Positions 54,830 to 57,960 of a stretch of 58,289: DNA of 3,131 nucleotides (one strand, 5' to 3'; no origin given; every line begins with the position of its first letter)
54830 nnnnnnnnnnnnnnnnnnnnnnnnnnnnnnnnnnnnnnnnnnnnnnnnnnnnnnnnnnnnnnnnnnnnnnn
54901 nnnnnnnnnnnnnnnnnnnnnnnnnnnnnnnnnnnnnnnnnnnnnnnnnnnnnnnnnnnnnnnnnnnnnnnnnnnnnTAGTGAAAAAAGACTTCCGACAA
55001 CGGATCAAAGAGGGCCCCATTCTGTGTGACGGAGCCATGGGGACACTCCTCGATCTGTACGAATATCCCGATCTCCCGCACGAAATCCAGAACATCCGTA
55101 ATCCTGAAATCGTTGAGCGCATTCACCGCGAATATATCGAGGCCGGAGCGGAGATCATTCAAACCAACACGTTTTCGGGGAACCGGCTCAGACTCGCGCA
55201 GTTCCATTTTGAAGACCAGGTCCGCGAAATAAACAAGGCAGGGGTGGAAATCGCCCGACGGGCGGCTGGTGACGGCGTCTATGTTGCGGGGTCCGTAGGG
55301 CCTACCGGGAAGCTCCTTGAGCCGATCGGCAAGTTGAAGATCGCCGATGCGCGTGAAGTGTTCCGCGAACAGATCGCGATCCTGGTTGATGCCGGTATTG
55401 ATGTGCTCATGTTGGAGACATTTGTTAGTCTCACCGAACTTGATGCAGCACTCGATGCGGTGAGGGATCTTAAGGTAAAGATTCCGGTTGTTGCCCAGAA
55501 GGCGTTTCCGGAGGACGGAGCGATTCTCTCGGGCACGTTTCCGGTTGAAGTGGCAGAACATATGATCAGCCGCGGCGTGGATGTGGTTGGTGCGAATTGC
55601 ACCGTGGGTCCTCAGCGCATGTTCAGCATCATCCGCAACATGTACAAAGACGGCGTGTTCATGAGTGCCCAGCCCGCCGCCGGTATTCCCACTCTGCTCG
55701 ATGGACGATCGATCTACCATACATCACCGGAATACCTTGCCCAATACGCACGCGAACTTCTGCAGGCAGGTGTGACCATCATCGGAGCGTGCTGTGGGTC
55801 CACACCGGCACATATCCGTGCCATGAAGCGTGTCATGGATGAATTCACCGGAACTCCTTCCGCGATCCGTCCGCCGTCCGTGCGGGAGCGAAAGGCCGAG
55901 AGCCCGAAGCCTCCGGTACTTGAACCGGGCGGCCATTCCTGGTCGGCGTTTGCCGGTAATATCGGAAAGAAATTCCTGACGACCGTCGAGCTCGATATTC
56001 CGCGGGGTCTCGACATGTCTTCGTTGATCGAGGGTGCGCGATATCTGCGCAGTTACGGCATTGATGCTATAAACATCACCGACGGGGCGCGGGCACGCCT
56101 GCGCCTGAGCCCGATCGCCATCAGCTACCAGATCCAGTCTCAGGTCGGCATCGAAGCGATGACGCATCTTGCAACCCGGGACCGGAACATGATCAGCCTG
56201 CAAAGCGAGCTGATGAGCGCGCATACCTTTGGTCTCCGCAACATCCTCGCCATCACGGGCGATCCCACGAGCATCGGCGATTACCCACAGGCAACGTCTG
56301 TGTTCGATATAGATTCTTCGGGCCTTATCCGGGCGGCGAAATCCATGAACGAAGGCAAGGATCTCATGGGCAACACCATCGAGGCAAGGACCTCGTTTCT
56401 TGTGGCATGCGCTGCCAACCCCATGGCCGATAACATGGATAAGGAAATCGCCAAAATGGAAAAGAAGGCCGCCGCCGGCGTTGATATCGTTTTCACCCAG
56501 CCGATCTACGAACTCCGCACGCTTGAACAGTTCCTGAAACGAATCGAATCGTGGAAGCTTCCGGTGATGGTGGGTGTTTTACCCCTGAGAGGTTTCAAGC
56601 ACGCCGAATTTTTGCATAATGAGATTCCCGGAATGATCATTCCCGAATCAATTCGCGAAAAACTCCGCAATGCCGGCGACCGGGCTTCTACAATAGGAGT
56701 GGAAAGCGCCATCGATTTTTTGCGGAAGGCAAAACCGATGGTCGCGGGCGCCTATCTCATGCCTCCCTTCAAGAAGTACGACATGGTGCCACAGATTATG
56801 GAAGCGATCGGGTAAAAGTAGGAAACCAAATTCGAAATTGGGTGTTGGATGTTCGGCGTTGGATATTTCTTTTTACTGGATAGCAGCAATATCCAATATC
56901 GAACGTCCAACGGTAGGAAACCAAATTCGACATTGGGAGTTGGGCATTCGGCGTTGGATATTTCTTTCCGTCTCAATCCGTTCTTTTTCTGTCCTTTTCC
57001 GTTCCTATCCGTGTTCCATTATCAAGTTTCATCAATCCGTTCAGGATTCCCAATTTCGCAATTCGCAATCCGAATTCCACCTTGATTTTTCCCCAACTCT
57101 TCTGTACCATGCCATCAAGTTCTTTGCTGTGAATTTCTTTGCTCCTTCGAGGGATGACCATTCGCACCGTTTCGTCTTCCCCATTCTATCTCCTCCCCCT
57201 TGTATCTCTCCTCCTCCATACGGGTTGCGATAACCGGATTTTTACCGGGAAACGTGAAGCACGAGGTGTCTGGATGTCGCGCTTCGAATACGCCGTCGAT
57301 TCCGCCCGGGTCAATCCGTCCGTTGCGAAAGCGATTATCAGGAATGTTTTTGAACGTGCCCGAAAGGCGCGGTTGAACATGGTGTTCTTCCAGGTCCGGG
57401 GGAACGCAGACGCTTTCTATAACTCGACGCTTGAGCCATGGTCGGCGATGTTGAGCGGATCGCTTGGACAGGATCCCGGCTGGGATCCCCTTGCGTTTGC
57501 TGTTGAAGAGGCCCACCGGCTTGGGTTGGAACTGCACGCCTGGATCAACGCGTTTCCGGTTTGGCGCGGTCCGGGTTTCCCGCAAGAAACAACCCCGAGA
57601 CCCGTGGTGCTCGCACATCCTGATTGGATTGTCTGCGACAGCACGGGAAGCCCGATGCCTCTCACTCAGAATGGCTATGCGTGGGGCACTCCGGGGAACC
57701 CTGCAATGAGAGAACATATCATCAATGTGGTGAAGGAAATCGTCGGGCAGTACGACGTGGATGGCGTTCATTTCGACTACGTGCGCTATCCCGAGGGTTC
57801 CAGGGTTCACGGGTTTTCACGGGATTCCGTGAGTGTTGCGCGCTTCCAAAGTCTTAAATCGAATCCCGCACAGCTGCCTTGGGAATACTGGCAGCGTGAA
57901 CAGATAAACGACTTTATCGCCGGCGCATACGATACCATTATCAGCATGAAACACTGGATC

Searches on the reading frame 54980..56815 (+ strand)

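Call 35: search_protein_families(library=pfam, proteins=[window:54980-56815:+], max_evalue=0.001)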
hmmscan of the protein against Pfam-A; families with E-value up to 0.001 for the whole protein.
window:54980-56815:+ (611 aa): 3 families
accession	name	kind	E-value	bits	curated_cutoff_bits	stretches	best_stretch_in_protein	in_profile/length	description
PF02574.22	S-methyl_trans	-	2.5e-68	231.5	22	1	15-285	2-282/283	Homocysteine S-methyltransferase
PF02219.23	MTHFR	-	1.1e-30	107.4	24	1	330-585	9-261/287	Methylenetetrahydrofolate reductase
PF13714.12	PEP_mutase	-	9.7e-06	25.8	31.5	0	448-544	123-210/240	Phosphoenolpyruvate phosphomutase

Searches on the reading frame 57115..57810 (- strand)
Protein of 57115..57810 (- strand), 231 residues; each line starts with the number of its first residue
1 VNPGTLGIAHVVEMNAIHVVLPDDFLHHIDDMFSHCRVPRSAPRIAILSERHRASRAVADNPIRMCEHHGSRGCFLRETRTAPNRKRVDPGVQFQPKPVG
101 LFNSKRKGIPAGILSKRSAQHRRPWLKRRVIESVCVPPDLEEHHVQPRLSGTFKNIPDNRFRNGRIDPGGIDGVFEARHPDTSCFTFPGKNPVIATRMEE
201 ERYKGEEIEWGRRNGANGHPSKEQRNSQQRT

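Call 35: search_protein_families(library=pfam, proteins=[window:57115-57810:-], max_evalue=0.001)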
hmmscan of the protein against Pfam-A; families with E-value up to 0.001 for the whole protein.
window:57115-57810:- (231 aa): 0 families

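Call 56: find_encoding_contigs(protein=window:57115-57810:-, flank=10000, max_places=2)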
Protein window:57115-57810:- (231 aa): no gene with exactly this product is on record in the collection.
